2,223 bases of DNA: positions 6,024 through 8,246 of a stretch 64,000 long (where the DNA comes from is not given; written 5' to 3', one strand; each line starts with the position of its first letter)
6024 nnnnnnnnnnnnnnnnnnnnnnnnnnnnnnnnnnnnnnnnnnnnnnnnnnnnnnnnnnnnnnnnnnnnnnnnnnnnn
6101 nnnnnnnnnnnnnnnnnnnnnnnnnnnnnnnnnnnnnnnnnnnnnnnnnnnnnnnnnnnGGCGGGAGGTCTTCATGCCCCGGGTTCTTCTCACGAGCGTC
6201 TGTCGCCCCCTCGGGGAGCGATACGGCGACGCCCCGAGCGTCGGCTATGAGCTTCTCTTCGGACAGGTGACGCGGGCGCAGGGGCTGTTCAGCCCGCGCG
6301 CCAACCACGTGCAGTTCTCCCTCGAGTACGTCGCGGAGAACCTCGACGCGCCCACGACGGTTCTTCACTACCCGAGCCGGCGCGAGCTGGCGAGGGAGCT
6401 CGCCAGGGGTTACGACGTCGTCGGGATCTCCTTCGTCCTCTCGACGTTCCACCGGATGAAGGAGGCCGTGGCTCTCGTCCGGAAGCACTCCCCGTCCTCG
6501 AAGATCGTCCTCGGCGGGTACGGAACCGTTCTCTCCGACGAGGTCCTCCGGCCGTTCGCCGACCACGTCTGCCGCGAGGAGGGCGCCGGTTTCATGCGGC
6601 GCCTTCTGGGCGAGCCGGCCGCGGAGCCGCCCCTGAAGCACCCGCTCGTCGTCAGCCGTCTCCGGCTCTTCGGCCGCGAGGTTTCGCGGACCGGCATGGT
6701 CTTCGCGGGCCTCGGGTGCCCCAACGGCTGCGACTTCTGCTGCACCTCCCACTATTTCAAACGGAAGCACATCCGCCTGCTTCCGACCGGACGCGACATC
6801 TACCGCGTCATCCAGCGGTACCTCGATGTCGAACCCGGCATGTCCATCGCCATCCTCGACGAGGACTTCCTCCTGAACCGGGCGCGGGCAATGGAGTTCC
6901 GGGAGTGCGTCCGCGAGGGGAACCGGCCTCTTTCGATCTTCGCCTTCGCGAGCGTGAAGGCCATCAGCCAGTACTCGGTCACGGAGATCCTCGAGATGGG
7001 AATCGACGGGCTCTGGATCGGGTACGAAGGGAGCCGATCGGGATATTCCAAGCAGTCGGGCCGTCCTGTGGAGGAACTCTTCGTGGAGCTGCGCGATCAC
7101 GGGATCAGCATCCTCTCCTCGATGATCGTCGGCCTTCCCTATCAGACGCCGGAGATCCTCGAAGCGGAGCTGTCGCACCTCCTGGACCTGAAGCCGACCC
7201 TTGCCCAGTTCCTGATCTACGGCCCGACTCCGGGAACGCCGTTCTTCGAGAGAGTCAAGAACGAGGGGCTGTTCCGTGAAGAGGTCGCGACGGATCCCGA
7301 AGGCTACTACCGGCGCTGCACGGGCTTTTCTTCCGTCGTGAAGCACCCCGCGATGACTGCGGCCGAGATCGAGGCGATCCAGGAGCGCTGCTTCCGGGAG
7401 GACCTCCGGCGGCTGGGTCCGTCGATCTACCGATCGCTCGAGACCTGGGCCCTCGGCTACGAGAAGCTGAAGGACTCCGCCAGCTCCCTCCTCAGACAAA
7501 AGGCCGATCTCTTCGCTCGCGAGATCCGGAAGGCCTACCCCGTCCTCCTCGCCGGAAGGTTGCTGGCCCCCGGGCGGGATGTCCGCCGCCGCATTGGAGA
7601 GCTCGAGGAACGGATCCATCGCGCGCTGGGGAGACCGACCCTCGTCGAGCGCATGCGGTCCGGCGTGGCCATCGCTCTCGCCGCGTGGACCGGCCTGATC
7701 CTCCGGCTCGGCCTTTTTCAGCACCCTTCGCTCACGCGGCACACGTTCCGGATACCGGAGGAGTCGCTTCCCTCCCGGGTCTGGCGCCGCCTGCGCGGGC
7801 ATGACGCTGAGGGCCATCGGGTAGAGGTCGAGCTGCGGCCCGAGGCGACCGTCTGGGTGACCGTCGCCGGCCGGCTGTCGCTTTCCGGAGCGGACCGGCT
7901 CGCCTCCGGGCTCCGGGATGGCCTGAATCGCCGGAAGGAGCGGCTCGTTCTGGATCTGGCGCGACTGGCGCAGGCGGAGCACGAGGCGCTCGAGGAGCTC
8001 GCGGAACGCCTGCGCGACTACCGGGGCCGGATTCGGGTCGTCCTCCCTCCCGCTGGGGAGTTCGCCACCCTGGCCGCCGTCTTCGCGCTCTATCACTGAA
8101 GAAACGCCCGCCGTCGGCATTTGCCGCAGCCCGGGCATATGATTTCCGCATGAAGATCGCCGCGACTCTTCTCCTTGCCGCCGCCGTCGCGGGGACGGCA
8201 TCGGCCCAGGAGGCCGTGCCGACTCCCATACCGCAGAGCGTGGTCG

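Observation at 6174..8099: Radical SAM (B12-binding class) enzyme fused to a C-terminal STAS/anti-sigma-antagonist-like domain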

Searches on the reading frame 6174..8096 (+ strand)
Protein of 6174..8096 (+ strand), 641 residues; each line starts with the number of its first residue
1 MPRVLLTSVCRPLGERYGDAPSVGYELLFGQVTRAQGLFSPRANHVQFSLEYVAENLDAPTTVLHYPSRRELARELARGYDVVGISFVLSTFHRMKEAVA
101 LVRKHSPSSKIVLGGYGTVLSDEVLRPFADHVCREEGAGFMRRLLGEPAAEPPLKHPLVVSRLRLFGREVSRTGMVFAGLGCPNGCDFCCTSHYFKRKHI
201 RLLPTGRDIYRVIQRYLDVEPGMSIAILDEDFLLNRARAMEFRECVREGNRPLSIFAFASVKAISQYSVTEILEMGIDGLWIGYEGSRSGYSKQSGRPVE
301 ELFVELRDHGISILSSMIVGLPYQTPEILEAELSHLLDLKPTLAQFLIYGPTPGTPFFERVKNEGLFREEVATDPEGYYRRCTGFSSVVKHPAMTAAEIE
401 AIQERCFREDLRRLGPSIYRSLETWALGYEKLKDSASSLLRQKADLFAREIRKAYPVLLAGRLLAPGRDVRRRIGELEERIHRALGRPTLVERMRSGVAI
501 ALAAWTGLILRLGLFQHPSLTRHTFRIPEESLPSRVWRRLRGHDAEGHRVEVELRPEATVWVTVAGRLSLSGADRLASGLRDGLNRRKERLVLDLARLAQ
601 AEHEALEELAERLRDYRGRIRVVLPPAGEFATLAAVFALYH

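Call 4: search_protein_families(library=pfam, proteins=[window:6174-8096:+], max_evalue=1)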
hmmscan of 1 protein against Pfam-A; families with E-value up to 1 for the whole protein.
window:6174-8096:+ (641 aa): 3 families
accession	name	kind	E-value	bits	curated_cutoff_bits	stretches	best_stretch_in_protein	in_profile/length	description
PF02310.24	B12-binding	-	1.9e-08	34.6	32.1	1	73-143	44-119/121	B12 binding domain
PF04055.27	Radical_SAM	-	6.6e-07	30.1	29.5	1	180-330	5-160/166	Radical SAM superfamily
PF14551.11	MCM_N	-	0.19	12.6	24.9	0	329-368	36-75/95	MCM N-terminal domain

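Call 5: search_protein_families(library=ncbifam, proteins=[window:6174-8096:+], max_evalue=1)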
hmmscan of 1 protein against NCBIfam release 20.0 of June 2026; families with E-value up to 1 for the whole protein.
window:6174-8096:+ (641 aa): 10 families
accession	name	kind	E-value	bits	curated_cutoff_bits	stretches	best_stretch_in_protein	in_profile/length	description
TIGR03471.1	HpnJ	equivalog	1.8e-13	50.2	577.6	1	176-408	200-430/472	hopanoid biosynthesis associated radical SAM protein HpnJ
NF050148.1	rSAM_ApyD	equivalog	1.3e-10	40.4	750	1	176-363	202-395/645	RiPP biosynthesis radical SAM protein ApyD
TIGR02026.1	BchE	equivalog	8e-10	38.2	481.35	1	180-364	201-390/497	magnesium-protoporphyrin IX monomethyl ester anaerobic oxidative cyclase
NF038361.1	rSAM_Sden_1168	equivalog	4.5e-06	25.5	575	1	175-435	284-537/560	Sden_1168 family B12-binding radical SAM P-methyltransferase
NF033070.1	rSAM_AprD4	equivalog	4.8e-06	25.7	500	1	144-369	166-398/456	AprD4 family radical SAM diol-dehydratase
TIGR04479.1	bcpD_PhpK_rSAM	subfamily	1.5e-05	23.6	600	2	68-115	98-147/504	PhpK family radical SAM P-methyltransferase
TIGR04013.1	B12_SAM_MJ_1487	hypoth_equivalog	1.9e-05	23.7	251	1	72-198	38-176/382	TIGR04013 family B12-binding domain/radical SAM domain-containing protein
NF053742.1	LipS1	equivalog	0.0056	16.3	230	1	302-360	136-194/268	LipS1 family lipoyl synthase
TIGR03956.1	rSAM_HydE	equivalog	0.067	12.4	254.6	1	303-357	183-237/340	[FeFe] hydrogenase H-cluster radical SAM maturase HydE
TIGR00089.1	TIGR00089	subfamily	0.39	9.4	251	0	310-359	289-338/429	MiaB/RimO family radical SAM methylthiotransferase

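Call 9: find_homologous_proteins(query=window:6174-8096:+)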
Query window:6174-8096:+ (641 aa): 2922 proteins with E <= 0.001 among 8000 candidates; the best 120 are listed.
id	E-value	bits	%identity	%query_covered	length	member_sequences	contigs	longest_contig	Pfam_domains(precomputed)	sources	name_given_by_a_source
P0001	0.0e+0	1440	100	100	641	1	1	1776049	PF04055.28,PF02310.25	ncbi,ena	-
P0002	0.0e+0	1299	89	100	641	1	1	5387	PF04055.28,PF02310.25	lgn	-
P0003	0.0e+0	1294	89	100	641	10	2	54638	PF04055.28,PF02310.25,PF13466.13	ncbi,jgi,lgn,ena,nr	ncbi:MAG TPA: cobalamin-dependent protein [Thermoanaerobaculia bacterium]|nr:cobalamin-dependent pro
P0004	0.0e+0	1293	89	100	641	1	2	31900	PF04055.28,PF02310.25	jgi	jgi:haloalkane dehalogenase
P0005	0.0e+0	1284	89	100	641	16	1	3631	PF04055.28,PF02310.25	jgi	jgi:haloalkane dehalogenase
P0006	0.0e+0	1272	88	100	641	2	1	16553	PF04055.28,PF02310.25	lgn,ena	-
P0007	0.0e+0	1270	87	100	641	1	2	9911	PF04055.28,PF02310.25,PF13466.13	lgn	-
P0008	0.0e+0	1247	86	100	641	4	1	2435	PF04055.28,PF02310.25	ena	-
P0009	0.0e+0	1242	85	100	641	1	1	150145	PF04055.28,PF02310.25,PF13466.13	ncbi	ncbi:MAG: cobalamin-dependent protein [Thermoanaerobaculia bacterium]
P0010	0.0e+0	1237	85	100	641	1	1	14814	PF04055.28,PF02310.25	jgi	jgi:radical SAM superfamily enzyme YgiQ (UPF0313 family)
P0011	0.0e+0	1228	85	100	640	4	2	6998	PF04055.28,PF02310.25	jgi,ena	-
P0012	0.0e+0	1104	75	100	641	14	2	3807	PF02310.25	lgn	-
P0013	0.0e+0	1098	74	100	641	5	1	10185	PF04055.28,PF02310.25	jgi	jgi:radical SAM superfamily enzyme YgiQ (UPF0313 family)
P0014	0.0e+0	1097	74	98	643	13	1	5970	PF04055.28,PF02310.25,PF13466.13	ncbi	-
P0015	0.0e+0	1096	74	100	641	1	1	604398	PF04055.28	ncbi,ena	-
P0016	0.0e+0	1092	74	100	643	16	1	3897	PF04055.28,PF02310.25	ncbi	-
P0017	0.0e+0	1087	76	100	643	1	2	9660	PF04055.28,PF02310.25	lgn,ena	-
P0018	0.0e+0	1080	73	100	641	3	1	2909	PF04055.28,PF02310.25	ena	-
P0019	0.0e+0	1080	74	100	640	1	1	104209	PF04055.28,PF02310.25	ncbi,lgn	-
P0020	0.0e+0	1077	73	100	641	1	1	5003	PF04055.28,PF02310.25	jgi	jgi:radical SAM superfamily enzyme YgiQ (UPF0313 family)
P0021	0.0e+0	1076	73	100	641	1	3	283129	PF04055.28,PF02310.25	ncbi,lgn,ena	-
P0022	0.0e+0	1074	73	98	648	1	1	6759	PF04055.28,PF02310.25,PF13466.13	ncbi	-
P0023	0.0e+0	1073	73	100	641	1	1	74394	PF04055.28,PF02310.25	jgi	jgi:radical SAM superfamily enzyme YgiQ (UPF0313 family)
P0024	0.0e+0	1071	72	98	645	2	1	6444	PF04055.28,PF02310.25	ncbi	-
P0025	0.0e+0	1070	73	100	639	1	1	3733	PF04055.28,PF02310.25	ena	-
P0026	0.0e+0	1070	73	100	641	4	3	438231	PF04055.28,PF02310.25,PF13466.13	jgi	jgi:radical SAM superfamily enzyme YgiQ (UPF0313 family)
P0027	0.0e+0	1068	74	100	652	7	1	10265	PF04055.28,PF02310.25,PF13466.13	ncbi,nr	ncbi:MAG: cobalamin-dependent protein [Acidobacteria bacterium]|nr:cobalamin-dependent protein [Acid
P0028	0.0e+0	1066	72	100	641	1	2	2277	PF04055.28,PF02310.25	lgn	-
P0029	0.0e+0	1064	73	100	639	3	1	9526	PF04055.28,PF02310.25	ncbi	ncbi:MAG TPA: radical SAM protein [Thermoanaerobaculia bacterium]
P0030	0.0e+0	1063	72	100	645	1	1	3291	PF04055.28,PF02310.25,PF13466.13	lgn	-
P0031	0.0e+0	1063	74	100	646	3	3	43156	PF04055.28,PF02310.25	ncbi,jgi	jgi:hypothetical protein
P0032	0.0e+0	1061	71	98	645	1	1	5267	PF04055.28,PF02310.25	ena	-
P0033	0.0e+0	1061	73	100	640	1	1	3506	PF04055.28,PF02310.25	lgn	-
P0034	0.0e+0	1060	73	100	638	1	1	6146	PF04055.28,PF02310.25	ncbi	-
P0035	0.0e+0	1060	72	100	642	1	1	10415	PF04055.28,PF02310.25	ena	-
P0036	0.0e+0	1060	72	100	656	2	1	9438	PF04055.28,PF02310.25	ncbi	-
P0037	0.0e+0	1059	72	100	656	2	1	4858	PF04055.28,PF02310.25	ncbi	-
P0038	0.0e+0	1058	71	98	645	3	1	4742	PF04055.28,PF02310.25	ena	-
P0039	0.0e+0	1057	72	100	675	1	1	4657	PF04055.28,PF02310.25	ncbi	-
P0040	0.0e+0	1057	73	100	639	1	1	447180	PF04055.28,PF02310.25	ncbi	-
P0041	0.0e+0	1056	70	100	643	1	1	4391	PF04055.28,PF02310.25,PF13466.13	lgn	-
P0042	0.0e+0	1056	72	100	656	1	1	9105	PF04055.28,PF02310.25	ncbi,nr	ncbi:MAG TPA: cobalamin-dependent protein [Candidatus Polarisedimenticolia bacterium]|nr:cobalamin-d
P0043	0.0e+0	1056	72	100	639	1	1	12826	PF04055.28,PF02310.25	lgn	-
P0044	0.0e+0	1055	71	100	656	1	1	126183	PF04055.28,PF02310.25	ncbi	-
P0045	0.0e+0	1054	71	98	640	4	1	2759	PF04055.28,PF02310.25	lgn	-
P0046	0.0e+0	1053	73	99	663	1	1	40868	PF04055.28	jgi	jgi:radical SAM superfamily enzyme YgiQ (UPF0313 family)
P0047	0.0e+0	1053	73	100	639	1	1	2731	PF04055.28,PF02310.25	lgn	-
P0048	0.0e+0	1053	72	100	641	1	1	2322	PF04055.28,PF02310.25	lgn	-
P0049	0.0e+0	1051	73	100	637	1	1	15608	PF04055.28,PF02310.25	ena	-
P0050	0.0e+0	1050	72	100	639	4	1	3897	PF04055.28,PF02310.25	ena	-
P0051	0.0e+0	1050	70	100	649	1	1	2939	PF04055.28,PF02310.25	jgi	jgi:hypothetical protein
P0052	0.0e+0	1049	72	100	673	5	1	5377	PF04055.28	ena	-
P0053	0.0e+0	1049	72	98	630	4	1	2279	PF04055.28,PF02310.25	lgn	-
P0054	0.0e+0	1048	73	100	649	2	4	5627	PF04055.28,PF02310.25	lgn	-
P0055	0.0e+0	1048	72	98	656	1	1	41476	PF04055.28,PF02310.25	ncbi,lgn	ncbi:MAG: B12-binding domain-containing radical SAM protein [Acidobacteriota bacterium]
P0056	0.0e+0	1047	70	100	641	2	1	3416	PF04055.28,PF02310.25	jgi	jgi:radical SAM superfamily enzyme YgiQ (UPF0313 family)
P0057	0.0e+0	1046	71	100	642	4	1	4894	PF04055.28,PF02310.25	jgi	jgi:haloalkane dehalogenase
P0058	0.0e+0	1045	73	100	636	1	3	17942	PF04055.28,PF02310.25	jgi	jgi:hypothetical protein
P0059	0.0e+0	1044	70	100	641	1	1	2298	PF04055.28,PF02310.25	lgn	-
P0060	0.0e+0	1043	72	100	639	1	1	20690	PF04055.28,PF02310.25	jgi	jgi:radical SAM superfamily enzyme YgiQ (UPF0313 family)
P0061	0.0e+0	1043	72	98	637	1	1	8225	PF04055.28,PF02310.25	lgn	-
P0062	0.0e+0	1043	73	99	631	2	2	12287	PF04055.28,PF02310.25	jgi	jgi:radical SAM superfamily enzyme YgiQ (UPF0313 family)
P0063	0.0e+0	1042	73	98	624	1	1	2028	PF04055.28,PF02310.25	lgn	-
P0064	0.0e+0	1041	72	100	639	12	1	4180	PF04055.28,PF02310.25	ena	-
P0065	0.0e+0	1040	72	100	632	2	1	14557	PF02310.25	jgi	-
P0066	0.0e+0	1040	70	100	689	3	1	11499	PF04055.28,PF02310.25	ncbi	-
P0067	0.0e+0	1039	70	98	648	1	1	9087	PF04055.28,PF02310.25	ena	-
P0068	0.0e+0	1039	71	100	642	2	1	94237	PF04055.28,PF02310.25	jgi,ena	-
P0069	0.0e+0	1038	71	100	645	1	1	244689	PF04055.28,PF02310.25,PF13466.13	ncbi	-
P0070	0.0e+0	1038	72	98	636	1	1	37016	PF04055.28,PF02310.25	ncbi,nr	ncbi:MAG TPA: hypothetical protein VNA69_04370 [Thermoanaerobaculia bacterium]|nr:hypothetical prote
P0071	0.0e+0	1037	71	100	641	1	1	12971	PF04055.28,PF02310.25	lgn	-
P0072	0.0e+0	1037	70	100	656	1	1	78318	PF04055.28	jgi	jgi:radical SAM superfamily enzyme YgiQ (UPF0313 family)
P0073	0.0e+0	1036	70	100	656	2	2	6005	PF04055.28,PF02310.25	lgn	-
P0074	0.0e+0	1035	70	100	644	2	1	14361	PF04055.28,PF02310.25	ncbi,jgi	jgi:radical SAM superfamily enzyme YgiQ (UPF0313 family)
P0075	0.0e+0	1034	71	100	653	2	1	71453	PF04055.28,PF02310.25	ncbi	-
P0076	0.0e+0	1034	69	100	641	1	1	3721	PF04055.28,PF02310.25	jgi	-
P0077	0.0e+0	1034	69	100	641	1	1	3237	PF04055.28,PF02310.25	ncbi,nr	ncbi:MAG: hypothetical protein HY360_15495 [Verrucomicrobia bacterium]|nr:hypothetical protein [Verr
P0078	0.0e+0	1033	72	98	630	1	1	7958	PF04055.28,PF02310.25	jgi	jgi:haloalkane dehalogenase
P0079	0.0e+0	1032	70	100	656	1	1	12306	PF04055.28,PF02310.25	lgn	-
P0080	0.0e+0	1031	69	100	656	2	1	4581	PF04055.28,PF02310.25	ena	-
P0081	0.0e+0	1031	71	99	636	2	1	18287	PF04055.28,PF02310.25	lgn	-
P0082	0.0e+0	1031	77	91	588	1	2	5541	PF04055.28,PF02310.25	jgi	jgi:radical SAM superfamily enzyme YgiQ (UPF0313 family)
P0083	0.0e+0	1031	73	98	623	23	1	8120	PF04055.28,PF02310.25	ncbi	ncbi:MAG TPA: hypothetical protein VF713_03110 [Thermoanaerobaculia bacterium]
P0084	0.0e+0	1030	71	100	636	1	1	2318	PF04055.28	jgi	jgi:hypothetical protein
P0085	0.0e+0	1030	71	99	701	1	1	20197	PF04055.28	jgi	jgi:haloalkane dehalogenase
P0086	0.0e+0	1029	71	100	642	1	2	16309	PF04055.28,PF02310.25,PF13466.13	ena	-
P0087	0.0e+0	1029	70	100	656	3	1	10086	PF04055.28,PF02310.25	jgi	jgi:radical SAM superfamily enzyme YgiQ (UPF0313 family)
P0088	0.0e+0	1028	70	100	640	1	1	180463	PF04055.28,PF02310.25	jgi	jgi:haloalkane dehalogenase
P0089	0.0e+0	1027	70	100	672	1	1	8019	PF04055.28,PF02310.25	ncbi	ncbi:MAG: hypothetical protein ABI837_01705 [Acidobacteriota bacterium]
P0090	0.0e+0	1026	70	98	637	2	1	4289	PF04055.28,PF02310.25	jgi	jgi:radical SAM superfamily enzyme YgiQ (UPF0313 family)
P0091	0.0e+0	1026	69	100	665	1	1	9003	PF04055.28,PF02310.25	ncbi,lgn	-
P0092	0.0e+0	1026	69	100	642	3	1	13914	PF04055.28,PF02310.25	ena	-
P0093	0.0e+0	1025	71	98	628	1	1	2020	PF04055.28,PF02310.25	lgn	-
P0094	0.0e+0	1025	70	100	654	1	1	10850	PF04055.28,PF02310.25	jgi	-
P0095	0.0e+0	1023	70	100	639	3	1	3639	PF04055.28,PF02310.25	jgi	jgi:radical SAM superfamily enzyme YgiQ (UPF0313 family)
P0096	0.0e+0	1023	70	98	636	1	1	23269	PF04055.28,PF02310.25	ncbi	-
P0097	0.0e+0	1023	72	98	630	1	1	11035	PF04055.28,PF02310.25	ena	-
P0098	0.0e+0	1023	69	100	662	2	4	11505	PF04055.28,PF02310.25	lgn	-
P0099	0.0e+0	1022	69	100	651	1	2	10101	PF04055.28,PF02310.25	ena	-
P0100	0.0e+0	1022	69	100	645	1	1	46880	PF04055.28,PF02310.25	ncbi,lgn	-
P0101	0.0e+0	1022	69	100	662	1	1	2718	PF04055.28,PF02310.25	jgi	jgi:radical SAM superfamily enzyme YgiQ (UPF0313 family)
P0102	0.0e+0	1021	70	100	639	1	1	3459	PF04055.28,PF02310.25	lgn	-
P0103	0.0e+0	1020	70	100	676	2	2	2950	PF04055.28,PF02310.25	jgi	-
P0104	0.0e+0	1020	70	100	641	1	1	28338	PF04055.28,PF02310.25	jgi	jgi:haloalkane dehalogenase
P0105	0.0e+0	1020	71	98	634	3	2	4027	PF04055.28,PF02310.25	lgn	-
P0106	0.0e+0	1019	72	97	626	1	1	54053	PF04055.28,PF02310.25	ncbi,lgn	-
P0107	0.0e+0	1016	71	98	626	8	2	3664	PF04055.28,PF02310.25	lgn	-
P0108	0.0e+0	1016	71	98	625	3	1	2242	PF04055.28,PF02310.25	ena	-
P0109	0.0e+0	1015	70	100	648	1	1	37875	PF04055.28,PF02310.25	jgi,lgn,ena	-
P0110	0.0e+0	1015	68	100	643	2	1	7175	PF04055.28,PF02310.25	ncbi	-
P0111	0.0e+0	1014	70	100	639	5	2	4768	PF04055.28,PF02310.25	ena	-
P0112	0.0e+0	1014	70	100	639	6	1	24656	PF04055.28,PF02310.25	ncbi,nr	ncbi:MAG TPA: hypothetical protein VNN25_23565 [Thermoanaerobaculia bacterium]|nr:hypothetical prote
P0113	0.0e+0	1013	68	99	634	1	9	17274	PF04055.28,PF02310.25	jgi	jgi:hypothetical protein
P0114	0.0e+0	1013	69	100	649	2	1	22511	PF04055.28,PF02310.25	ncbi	ncbi:MAG: hypothetical protein V3U86_12805 [Acidobacteriota bacterium]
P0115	0.0e+0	1012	69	100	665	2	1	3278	PF04055.28,PF02310.25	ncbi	-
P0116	0.0e+0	1011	69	100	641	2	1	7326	PF04055.28,PF02310.25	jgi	jgi:haloalkane dehalogenase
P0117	0.0e+0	1011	69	100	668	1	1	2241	PF04055.28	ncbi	-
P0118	0.0e+0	1011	70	98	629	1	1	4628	PF04055.28,PF02310.25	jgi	jgi:radical SAM superfamily enzyme YgiQ (UPF0313 family)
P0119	0.0e+0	1010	69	99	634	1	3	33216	PF04055.28,PF02310.25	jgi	jgi:hypothetical protein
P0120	0.0e+0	1010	69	100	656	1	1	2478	PF04055.28,PF02310.25,PF13466.13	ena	-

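Call 10: find_encoding_contigs(protein=P0001, flank=10000, max_places=3)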
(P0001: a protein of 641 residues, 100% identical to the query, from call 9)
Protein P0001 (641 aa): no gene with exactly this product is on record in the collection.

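Call 11: search_solved_structures(query=window:6174-8096:+, max_evalue=1)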
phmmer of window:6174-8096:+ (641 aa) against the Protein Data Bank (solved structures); distinct sequences matched with E-value up to 1: 3.
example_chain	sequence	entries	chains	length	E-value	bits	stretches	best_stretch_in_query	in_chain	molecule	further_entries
6fd2_B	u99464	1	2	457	1.6e-06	30.2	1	145-362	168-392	Putative apramycin biosynthetic oxidoreductase 4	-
6nhl_A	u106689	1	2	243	0.5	12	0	553-625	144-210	7-carboxy-7-deazaguanine synthase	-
9i38_A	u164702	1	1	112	0.89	11.2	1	423-488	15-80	m4D2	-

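Call 12: find_encoding_contigs(protein=P0009, flank=10000, max_places=2)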
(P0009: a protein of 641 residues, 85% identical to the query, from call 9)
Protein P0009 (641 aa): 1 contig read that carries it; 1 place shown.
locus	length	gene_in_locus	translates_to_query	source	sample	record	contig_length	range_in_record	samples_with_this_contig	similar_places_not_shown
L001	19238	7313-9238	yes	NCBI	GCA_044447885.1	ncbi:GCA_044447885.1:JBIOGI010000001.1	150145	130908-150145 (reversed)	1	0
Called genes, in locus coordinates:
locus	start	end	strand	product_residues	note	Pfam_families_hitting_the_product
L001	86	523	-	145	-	-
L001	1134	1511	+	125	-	-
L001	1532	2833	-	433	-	PF00155:Aminotran_1_2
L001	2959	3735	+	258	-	PF01643:Acyl-ACP_TE, PF13279:4HBT_2 (faint), PF20791:Acyl-ACP_TE_C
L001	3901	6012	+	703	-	PF14522:Cytochrome_C7 (faint), PF14537:Cytochrom_c3_2 (faint), PF22113:Mtrc-MtrF_II-IV_dom (faint), PF17892:Cadherin_5, PF17963:Big_9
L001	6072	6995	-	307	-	PF01553:Acyltransferase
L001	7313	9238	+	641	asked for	PF02310:B12-binding, PF04055:Radical_SAM (weak), PF13466:STAS_2 (weak)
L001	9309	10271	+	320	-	PF00069:Pkinase, PF07714:PK_Tyr_Ser-Thr, PF01636:APH (faint), PF03109:ABC1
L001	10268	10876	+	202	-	-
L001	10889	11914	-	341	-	PF00756:Esterase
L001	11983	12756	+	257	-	PF00378:ECH_1, PF16113:ECH_2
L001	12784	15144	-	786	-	PF02901:PFL-like, PF01228:Gly_radical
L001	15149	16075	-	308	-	PF13353:Fer4_12 (faint), PF04055:Radical_SAM, PF12838:Fer4_7 (faint), PF13237:Fer4_10 (faint), PF00037:Fer4 (faint), PF12797:Fer4_2 (faint)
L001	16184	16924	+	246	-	PF00989:PAS (weak), PF08448:PAS_4, PF13426:PAS_9 (faint), PF00165:HTH_AraC (weak), PF12833:HTH_18, PF00165:HTH_AraC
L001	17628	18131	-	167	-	-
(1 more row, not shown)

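Call 13: find_encoding_contigs(protein=P0015, flank=10000, max_places=2)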
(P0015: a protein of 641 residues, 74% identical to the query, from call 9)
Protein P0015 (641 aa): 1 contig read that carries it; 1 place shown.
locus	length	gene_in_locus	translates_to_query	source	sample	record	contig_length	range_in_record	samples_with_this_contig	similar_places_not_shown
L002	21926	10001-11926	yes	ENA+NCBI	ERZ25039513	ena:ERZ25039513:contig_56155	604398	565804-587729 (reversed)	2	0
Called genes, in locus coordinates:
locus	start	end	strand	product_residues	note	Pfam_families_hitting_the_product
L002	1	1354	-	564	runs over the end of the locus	PF00144:Beta-lactamase, PF11954:DUF3471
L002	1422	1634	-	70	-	PF12844:HTH_19, PF13384:HTH_23 (weak), PF13560:HTH_31, PF01381:HTH_3, PF13413:HTH_25 (weak), PF13443:HTH_26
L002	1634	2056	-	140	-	-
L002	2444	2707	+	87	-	PF00076:RRM_1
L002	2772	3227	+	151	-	-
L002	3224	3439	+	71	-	-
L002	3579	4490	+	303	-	PF00480:ROK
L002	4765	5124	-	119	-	-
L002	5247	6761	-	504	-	PF00270:DEAD, PF04851:ResIII, PF00271:Helicase_C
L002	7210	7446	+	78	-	-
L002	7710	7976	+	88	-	-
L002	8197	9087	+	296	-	PF01553:Acyltransferase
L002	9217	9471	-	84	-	PF00076:RRM_1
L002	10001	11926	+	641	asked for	PF04055:Radical_SAM (weak)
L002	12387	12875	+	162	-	-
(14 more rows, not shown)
